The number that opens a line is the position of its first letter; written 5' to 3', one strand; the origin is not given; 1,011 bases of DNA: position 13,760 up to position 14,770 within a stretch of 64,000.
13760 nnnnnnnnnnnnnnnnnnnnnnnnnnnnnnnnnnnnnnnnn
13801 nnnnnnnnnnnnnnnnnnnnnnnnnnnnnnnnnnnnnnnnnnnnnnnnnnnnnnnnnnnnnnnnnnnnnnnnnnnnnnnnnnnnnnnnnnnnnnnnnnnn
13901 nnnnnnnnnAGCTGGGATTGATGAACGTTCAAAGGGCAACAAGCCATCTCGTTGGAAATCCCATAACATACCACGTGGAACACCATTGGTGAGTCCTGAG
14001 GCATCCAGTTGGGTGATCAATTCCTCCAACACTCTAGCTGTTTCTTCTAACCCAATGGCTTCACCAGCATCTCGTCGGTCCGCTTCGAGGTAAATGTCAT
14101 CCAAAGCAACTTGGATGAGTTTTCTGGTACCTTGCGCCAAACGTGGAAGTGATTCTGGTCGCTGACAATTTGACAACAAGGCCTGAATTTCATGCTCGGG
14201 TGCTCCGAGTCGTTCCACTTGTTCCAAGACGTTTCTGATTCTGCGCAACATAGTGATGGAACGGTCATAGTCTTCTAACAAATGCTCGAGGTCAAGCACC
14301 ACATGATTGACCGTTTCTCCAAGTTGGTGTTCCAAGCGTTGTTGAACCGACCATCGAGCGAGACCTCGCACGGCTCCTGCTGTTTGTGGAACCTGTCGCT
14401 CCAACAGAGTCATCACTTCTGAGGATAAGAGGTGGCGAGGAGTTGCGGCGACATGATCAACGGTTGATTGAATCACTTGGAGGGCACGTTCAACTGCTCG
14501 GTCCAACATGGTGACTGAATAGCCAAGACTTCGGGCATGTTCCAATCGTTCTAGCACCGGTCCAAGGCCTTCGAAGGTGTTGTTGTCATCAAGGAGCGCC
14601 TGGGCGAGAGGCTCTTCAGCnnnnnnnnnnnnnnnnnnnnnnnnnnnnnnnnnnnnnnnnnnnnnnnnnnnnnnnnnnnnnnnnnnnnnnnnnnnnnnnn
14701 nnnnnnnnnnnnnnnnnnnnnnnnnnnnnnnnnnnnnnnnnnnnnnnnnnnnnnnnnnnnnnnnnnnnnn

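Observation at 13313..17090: Roadblock/LC7, giant Roadblock+PATAN-like+coiled-coil protein and 2-TM micro-protein operon without a GTPase partner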

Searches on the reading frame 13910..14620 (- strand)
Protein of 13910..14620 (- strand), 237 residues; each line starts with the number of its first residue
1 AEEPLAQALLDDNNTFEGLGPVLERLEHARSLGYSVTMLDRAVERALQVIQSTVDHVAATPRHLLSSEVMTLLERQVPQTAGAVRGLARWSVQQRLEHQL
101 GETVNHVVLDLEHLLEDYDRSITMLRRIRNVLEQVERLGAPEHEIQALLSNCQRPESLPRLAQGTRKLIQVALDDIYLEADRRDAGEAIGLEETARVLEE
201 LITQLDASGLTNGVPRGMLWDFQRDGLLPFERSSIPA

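Call 50: find_homologous_proteins(query=A6, max_evalue=0.01)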
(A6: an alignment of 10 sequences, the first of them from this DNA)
Query A6 (10 sequences) (237 aa, profile of the alignment): 116 proteins with E <= 0.01 among 8000 candidates.
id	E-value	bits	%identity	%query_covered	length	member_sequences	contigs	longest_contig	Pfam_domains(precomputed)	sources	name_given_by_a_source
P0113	1.2e-114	400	94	100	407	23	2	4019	-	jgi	jgi:hypothetical protein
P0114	2.1e-114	399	93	100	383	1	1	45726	-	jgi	jgi:hypothetical protein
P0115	8.3e-114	397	88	100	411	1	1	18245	-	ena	-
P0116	3.7e-112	392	86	100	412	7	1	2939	-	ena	-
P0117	2.1e-111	389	86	99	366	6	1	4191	-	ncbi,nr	ncbi:MAG: hypothetical protein NLN65_03985, partial [Candidatus Poseidoniaceae archaeon]|nr:hypothet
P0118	4.8e-111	388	91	100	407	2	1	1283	-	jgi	jgi:hypothetical protein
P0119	1.0e-110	387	83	99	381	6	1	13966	-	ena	-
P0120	1.3e-110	387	83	99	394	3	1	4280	-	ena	-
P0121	2.1e-109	383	79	100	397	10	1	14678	-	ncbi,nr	ncbi:MAG: hypothetical protein QGF34_02040, partial [Candidatus Poseidoniaceae archaeon]|nr:hypothet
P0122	4.3e-107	375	86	97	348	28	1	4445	-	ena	-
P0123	9.9e-106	371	86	96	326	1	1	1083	-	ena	-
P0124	5.4e-105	368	77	100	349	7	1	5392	-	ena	-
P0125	1.3e-104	367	78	100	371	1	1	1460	-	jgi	jgi:hypothetical protein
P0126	2.1e-104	366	76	100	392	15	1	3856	-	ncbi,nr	ncbi:hypothetical protein OAU99_03375, partial [Candidatus Poseidoniaceae archaeon]|nr:hypothetical 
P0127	4.1e-104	365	67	97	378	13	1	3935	-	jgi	jgi:hypothetical protein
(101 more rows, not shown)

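Call 51: search_solved_structures(query=A6, max_evalue=10)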
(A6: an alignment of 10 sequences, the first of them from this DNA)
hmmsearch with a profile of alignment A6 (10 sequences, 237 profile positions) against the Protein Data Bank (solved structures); distinct sequences matched with E-value up to 10: 4.
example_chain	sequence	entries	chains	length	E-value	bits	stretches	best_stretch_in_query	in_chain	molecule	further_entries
1orj_A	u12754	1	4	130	0.021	17.7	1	108-201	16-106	flagellar protein FliS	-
1ory_A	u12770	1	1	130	0.03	17.2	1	110-201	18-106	flagellar protein FliS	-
4iwb_A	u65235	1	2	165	0.055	16.3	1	110-179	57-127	FliC, FliS chimera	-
4uos_A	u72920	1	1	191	7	9.4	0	98-141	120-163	DESIGNED HELICAL BUNDLE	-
